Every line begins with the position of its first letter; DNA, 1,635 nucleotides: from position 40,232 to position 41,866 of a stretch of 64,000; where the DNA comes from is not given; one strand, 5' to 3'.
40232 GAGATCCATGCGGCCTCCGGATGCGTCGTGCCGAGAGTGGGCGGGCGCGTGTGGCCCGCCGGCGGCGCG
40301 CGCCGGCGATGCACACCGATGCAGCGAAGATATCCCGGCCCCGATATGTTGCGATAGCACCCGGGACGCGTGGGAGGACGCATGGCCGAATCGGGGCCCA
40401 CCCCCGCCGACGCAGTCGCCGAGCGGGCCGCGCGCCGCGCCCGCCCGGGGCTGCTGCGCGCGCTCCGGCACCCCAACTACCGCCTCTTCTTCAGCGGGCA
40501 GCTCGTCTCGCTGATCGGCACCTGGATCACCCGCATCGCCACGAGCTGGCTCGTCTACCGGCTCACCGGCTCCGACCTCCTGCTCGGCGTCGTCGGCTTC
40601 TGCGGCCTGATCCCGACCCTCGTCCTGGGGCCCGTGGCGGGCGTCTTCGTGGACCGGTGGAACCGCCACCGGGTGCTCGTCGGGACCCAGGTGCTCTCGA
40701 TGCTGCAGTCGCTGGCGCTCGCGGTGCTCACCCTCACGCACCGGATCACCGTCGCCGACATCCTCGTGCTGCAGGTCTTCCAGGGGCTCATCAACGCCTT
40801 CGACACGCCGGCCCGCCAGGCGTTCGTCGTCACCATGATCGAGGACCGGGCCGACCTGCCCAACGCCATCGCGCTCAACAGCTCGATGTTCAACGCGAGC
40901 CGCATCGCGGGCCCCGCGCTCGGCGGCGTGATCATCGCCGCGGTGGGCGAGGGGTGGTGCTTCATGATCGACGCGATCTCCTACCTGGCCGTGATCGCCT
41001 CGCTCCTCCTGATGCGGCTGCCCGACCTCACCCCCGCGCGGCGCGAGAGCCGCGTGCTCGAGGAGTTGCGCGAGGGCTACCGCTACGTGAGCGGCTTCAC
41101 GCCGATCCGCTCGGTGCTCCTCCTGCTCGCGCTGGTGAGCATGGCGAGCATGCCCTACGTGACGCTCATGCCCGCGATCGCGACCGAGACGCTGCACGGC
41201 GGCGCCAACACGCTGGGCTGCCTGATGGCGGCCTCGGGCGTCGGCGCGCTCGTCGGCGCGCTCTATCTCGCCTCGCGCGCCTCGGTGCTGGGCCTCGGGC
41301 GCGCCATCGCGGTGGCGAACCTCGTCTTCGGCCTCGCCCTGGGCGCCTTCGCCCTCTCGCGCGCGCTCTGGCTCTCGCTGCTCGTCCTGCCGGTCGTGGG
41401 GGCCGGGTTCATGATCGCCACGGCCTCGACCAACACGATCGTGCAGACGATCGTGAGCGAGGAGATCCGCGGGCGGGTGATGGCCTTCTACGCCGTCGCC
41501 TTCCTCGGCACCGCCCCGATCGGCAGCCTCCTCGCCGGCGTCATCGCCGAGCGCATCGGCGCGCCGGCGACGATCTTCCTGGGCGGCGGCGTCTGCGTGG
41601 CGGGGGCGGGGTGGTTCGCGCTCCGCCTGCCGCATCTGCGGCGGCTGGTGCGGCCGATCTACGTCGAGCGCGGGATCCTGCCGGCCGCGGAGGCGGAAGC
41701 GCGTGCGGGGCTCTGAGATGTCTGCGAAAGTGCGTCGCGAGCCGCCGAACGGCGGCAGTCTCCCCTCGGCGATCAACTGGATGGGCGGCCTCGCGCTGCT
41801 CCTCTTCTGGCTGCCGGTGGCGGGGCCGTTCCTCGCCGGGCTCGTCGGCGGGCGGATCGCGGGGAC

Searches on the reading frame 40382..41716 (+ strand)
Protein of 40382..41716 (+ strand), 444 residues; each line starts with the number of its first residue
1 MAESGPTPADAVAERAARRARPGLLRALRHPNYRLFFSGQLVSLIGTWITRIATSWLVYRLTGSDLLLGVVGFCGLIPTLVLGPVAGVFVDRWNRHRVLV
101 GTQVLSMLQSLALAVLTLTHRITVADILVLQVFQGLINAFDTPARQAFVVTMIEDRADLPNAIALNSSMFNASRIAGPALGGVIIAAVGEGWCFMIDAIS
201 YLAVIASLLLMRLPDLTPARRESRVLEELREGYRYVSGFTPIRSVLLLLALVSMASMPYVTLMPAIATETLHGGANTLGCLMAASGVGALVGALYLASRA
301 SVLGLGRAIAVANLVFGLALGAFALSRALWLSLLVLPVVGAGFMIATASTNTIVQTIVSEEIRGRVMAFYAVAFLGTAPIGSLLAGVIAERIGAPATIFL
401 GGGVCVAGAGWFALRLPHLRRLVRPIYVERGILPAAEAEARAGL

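Call 92: search_protein_families(library=pfam, proteins=[window:40382-41716:+], max_evalue=0.001)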
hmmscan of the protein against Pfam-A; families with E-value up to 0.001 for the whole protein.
window:40382-41716:+ (444 aa): 3 families
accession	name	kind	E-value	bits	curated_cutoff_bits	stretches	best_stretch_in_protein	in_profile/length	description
PF05977.19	MFS_3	-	2.3e-66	224.8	27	1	27-417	6-396/524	Transmembrane secretion effector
PF07690.21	MFS_1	-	1.2e-32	113.6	33.4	2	37-264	2-226/347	Major Facilitator Superfamily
PF13347.12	MFS_2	-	0.00031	19.9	27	1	11-156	204-346/427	MFS/sugar transport protein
